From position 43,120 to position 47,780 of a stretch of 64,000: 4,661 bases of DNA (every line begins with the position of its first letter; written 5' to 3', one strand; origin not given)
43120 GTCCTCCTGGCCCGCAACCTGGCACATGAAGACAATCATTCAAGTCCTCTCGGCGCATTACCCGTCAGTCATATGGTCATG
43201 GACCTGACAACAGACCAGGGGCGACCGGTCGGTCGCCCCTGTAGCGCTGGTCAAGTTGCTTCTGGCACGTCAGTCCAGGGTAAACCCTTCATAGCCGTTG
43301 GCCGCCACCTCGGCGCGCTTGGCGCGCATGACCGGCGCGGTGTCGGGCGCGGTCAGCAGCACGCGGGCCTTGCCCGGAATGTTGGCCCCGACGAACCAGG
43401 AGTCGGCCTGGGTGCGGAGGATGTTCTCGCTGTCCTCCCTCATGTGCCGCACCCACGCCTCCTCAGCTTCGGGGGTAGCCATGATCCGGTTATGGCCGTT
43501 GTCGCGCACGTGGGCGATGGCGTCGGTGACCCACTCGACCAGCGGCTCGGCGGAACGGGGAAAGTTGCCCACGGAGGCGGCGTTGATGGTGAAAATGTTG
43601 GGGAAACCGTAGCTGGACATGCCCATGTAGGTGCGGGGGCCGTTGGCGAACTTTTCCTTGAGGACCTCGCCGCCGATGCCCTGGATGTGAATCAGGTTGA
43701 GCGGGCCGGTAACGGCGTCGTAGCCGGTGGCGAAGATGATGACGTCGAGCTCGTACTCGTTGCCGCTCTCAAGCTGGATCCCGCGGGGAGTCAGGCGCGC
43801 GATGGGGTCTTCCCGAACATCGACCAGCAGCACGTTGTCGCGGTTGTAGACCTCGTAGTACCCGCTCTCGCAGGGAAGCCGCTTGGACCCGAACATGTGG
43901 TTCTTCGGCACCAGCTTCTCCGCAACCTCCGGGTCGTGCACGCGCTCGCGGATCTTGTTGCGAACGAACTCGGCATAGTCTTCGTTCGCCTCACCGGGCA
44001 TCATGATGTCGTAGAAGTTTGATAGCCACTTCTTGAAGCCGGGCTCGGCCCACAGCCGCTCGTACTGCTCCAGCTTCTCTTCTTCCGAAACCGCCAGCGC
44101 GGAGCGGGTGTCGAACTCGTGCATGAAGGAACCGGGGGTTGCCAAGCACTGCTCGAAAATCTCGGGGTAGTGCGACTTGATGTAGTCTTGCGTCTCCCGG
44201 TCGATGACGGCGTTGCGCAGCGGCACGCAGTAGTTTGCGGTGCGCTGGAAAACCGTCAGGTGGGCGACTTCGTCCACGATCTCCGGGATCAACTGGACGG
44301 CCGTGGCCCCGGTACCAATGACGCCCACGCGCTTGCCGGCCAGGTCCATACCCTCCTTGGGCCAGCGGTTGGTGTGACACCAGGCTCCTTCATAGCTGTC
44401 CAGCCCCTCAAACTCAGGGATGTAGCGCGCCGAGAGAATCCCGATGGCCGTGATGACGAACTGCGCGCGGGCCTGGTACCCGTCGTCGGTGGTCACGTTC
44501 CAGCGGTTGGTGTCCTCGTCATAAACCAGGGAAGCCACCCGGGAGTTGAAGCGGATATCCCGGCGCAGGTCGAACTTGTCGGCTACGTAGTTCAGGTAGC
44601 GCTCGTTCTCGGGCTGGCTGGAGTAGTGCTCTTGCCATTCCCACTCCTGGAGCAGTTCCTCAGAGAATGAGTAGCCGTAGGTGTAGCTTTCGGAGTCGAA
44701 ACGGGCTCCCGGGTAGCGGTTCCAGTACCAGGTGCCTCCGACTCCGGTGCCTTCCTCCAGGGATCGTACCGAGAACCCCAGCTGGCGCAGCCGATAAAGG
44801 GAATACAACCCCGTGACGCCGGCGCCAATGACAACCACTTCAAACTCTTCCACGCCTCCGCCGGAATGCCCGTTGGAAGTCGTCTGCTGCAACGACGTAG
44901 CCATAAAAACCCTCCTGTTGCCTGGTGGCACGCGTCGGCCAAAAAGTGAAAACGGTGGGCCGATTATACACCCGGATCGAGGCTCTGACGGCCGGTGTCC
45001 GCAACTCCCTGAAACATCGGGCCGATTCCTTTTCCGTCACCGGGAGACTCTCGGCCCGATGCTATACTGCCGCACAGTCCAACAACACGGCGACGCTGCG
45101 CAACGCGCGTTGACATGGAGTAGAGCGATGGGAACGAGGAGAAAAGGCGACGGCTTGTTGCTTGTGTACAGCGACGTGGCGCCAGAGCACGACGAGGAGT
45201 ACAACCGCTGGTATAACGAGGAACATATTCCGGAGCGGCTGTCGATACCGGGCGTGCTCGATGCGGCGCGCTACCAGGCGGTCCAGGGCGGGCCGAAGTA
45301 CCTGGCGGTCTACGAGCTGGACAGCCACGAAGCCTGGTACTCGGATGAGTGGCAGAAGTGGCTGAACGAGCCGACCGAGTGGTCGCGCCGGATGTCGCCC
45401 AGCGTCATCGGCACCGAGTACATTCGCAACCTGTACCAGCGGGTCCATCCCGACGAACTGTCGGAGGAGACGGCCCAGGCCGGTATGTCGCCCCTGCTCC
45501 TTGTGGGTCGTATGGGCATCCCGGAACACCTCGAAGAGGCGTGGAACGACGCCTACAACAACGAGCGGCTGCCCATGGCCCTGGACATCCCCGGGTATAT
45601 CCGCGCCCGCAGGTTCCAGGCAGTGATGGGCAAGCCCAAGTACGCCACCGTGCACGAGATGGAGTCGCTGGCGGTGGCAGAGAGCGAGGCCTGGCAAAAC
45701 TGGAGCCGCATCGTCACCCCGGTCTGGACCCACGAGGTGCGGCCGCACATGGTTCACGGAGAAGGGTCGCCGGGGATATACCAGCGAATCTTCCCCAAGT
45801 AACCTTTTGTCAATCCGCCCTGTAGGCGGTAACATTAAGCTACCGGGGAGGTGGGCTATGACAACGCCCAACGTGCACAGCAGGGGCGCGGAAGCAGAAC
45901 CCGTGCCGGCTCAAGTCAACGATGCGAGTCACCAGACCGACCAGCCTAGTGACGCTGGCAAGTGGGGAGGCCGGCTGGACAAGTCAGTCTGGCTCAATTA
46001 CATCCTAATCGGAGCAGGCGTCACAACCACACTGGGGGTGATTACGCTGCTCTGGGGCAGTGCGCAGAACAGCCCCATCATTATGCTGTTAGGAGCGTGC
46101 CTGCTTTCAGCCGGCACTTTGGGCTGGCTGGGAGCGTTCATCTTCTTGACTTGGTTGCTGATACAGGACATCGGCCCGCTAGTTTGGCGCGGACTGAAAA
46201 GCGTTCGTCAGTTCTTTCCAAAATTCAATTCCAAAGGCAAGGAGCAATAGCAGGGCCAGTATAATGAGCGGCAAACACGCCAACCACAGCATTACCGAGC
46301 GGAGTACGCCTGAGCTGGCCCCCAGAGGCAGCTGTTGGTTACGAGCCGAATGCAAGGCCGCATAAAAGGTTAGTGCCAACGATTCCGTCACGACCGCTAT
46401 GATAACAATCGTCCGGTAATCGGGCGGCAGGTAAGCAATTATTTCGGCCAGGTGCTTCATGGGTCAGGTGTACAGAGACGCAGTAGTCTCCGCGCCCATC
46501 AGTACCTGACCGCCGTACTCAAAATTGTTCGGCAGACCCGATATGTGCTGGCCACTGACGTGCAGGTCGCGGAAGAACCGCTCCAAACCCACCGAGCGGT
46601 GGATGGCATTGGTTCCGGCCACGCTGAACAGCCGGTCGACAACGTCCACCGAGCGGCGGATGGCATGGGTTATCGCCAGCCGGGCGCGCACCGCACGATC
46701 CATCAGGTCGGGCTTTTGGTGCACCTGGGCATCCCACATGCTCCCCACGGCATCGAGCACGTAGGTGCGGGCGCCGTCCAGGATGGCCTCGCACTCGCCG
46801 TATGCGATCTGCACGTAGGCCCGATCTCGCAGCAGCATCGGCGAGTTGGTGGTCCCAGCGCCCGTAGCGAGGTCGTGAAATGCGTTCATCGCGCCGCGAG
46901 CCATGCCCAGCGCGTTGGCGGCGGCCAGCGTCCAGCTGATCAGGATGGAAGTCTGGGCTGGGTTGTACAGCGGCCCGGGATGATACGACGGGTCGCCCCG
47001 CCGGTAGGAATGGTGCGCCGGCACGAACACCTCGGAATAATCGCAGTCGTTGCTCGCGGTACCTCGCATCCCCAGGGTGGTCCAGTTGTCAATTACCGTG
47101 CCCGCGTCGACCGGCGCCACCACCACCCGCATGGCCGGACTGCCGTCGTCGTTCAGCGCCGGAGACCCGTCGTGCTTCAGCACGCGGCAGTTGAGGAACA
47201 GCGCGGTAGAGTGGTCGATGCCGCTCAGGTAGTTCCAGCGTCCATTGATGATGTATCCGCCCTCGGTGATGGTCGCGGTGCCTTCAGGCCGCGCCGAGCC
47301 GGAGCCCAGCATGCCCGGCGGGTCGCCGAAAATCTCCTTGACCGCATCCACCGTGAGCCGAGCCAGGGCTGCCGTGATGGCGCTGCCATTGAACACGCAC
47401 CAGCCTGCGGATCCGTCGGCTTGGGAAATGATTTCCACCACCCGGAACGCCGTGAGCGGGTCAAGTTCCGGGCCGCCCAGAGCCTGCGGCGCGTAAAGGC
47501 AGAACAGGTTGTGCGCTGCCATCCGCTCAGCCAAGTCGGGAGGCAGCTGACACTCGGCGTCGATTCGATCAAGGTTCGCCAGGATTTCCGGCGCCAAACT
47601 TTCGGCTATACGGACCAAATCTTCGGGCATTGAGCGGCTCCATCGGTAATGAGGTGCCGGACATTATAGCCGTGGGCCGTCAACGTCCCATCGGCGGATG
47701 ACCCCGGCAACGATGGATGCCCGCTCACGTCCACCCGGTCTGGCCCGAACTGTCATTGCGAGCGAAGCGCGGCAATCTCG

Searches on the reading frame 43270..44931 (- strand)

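Call 25: search_protein_families(library=pfam, proteins=[window:43270-44931:-], max_evalue=0.001)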
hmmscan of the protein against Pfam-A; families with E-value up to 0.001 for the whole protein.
window:43270-44931:- (553 aa): 6 families
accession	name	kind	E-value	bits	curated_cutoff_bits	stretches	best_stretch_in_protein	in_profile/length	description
PF00743.25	FMO-like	-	2.6e-14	53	22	1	32-233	4-217/532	Flavin-binding monooxygenase-like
PF13738.12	Pyr_redox_3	-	5.9e-14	52.4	30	1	33-233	1-198/305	Pyridine nucleotide-disulphide oxidoreductase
PF13434.12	Lys_Orn_oxgnase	-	3.7e-10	39.9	21.3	1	99-232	87-223/339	L-lysine 6-monooxygenase/L-ornithine 5-monooxygenase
PF07992.20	Pyr_redox_2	-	1.9e-09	37.8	26.1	1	31-245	2-187/291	Pyridine nucleotide-disulphide oxidoreductase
PF13450.12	NAD_binding_8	-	1.5e-08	35.2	21.9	1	34-83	1-50/68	NAD(P)-binding Rossmann-like domain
PF01266.30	DAO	-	5.3e-07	29.9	27.9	1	32-71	2-42/353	FAD dependent oxidoreductase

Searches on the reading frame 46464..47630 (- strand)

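Call 25: search_protein_families(library=pfam, proteins=[window:46464-47630:-], max_evalue=0.001)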
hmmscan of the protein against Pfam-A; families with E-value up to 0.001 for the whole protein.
window:46464-47630:- (388 aa): 3 families
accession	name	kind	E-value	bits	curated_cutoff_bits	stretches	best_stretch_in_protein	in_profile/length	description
PF08028.16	Acyl-CoA_dh_2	-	9.6e-24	84.6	22.7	1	236-363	3-130/134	Acyl-CoA dehydrogenase, C-terminal domain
PF02771.21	Acyl-CoA_dh_N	-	1.8e-09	38.4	22.9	1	12-99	15-103/113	Acyl-CoA dehydrogenase, N-terminal domain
PF00441.29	Acyl-CoA_dh_1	-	9e-06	26.3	22.4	1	235-358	17-130/150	Acyl-CoA dehydrogenase, C-terminal domain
